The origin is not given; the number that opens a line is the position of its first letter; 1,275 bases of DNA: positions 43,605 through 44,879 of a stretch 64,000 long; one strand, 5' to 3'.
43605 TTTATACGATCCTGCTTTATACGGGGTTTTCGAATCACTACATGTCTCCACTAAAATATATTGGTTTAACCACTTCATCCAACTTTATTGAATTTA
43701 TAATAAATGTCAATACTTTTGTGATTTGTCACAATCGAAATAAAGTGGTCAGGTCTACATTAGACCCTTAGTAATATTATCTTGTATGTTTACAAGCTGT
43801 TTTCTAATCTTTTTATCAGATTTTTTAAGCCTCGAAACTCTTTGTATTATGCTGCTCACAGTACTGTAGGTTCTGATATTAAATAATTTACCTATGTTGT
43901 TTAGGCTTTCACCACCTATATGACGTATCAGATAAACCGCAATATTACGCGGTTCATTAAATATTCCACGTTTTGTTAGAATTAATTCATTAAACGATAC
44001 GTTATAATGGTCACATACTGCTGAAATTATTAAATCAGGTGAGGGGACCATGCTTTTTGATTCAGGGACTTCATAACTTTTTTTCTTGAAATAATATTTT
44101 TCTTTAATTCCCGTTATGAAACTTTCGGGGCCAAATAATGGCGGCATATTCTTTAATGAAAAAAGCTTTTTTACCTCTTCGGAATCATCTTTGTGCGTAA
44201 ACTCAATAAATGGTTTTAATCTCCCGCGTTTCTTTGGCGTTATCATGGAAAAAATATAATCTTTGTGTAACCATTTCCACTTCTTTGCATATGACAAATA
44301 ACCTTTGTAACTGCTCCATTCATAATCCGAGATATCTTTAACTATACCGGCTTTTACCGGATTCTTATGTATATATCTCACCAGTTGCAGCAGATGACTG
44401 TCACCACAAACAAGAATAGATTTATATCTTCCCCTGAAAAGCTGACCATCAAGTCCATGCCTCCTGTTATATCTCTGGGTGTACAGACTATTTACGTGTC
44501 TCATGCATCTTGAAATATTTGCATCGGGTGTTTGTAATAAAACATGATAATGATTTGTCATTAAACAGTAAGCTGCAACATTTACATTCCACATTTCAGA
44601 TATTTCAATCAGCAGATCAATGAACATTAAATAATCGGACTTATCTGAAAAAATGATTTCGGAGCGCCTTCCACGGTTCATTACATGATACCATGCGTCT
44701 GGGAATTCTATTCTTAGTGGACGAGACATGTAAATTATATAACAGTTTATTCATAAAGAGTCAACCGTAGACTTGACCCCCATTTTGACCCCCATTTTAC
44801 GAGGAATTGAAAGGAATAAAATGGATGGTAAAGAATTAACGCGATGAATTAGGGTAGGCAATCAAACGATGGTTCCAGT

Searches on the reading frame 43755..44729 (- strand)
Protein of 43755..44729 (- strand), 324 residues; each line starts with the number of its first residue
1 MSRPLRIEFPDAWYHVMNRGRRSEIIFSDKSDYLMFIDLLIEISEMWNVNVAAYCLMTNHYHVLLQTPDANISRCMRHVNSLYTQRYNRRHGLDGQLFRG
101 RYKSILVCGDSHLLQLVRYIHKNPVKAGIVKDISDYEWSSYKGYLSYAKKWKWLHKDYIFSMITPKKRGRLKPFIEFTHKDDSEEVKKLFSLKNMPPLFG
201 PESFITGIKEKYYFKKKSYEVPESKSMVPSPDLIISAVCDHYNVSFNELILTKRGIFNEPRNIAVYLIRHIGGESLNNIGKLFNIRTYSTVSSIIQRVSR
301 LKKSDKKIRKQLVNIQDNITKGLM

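Call 8: search_protein_families(library=pfam, proteins=[window:43755-44729:-])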
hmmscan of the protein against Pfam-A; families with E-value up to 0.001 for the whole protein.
window:43755-44729:- (324 aa): 2 families
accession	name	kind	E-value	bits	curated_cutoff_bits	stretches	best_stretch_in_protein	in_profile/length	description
PF08299.17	Bac_DnaA_C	-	9.9e-14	51.6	31.5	1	231-298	1-69/69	Bacterial dnaA protein helix-turn-helix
PF01797.21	Y1_Tnp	-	9.2e-12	45.6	23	1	11-123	4-121/121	Transposase IS200 like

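Call 13: search_protein_families(library=ncbifam, proteins=[window:43755-44729:-], max_evalue=0.01)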
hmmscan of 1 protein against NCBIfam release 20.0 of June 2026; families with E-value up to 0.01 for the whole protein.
window:43755-44729:- (324 aa): 4 families
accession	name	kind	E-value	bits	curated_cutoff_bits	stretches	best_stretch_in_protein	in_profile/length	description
NF047646.1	REP_Tyr_transpos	equivalog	6.5e-20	71.5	80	1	6-139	4-146/146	REP-associated tyrosine transposase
TIGR00362.1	DnaA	equivalog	9.4e-17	61.2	343.9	1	227-319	344-437/437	chromosomal replication initiator protein DnaA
NF001154.0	PRK00149.3-3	equivalog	7.8e-15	54.8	410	1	230-321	367-460/462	chromosomal replication initiator protein DnaA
NF009087.0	PRK12422.1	equivalog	5.4e-06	25.9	657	1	226-320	349-444/455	chromosomal replication initiator protein DnaA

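Call 41: search_solved_structures(query=window:43755-44729:-, max_evalue=0.01, show_alignments=2)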
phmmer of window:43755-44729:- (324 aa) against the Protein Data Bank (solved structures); distinct sequences matched with E-value up to 0.01: 5.
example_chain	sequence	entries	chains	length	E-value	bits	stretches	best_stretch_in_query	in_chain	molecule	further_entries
2hcb_A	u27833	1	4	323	2.2e-05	26.9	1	215-313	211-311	Chromosomal replication initiator protein dnaA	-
1l8q_A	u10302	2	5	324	2.3e-05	26.9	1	215-313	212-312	Chromosomal replication initiator protein dnaA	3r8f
4er8_A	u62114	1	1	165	0.00011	24.7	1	12-142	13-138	TnpArep for protein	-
8btg_A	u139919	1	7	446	0.00031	23.2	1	221-318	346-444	Chromosomal replication initiator protein DnaA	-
1j1v_A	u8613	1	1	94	0.00057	22.3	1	233-315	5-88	Chromosomal replication initiator protein dnaA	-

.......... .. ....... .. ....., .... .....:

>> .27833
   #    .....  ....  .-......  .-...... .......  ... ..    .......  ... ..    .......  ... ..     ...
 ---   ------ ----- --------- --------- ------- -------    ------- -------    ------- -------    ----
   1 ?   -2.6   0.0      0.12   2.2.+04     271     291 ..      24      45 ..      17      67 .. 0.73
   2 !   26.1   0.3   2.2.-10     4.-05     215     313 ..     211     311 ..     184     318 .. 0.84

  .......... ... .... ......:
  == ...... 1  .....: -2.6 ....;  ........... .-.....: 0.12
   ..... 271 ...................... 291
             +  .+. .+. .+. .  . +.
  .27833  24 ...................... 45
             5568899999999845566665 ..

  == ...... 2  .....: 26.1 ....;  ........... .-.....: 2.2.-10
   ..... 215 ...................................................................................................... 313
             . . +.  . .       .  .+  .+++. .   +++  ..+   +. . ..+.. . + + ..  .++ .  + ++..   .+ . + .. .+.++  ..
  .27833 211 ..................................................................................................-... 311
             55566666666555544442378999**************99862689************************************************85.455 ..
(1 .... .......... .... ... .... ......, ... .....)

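Call 67: find_related_loci(query=window:43755-44729:-, collection=metagenome_contigs, flank=3000)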
Query window:43755-44729:- (324 aa) in metagenome_contigs; peptide patterns used: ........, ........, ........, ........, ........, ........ (x = any residue, [..] = any of these).
600 stretches matched a pattern (row limit reached: there are more); 567 encode a relative of the query (tblastn E <= 1e-3); the best 80 are kept; 80 distinct loci.
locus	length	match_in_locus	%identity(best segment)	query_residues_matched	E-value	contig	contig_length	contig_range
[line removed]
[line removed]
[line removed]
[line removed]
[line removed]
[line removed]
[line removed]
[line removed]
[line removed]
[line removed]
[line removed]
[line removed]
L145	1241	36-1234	54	1-322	7e-133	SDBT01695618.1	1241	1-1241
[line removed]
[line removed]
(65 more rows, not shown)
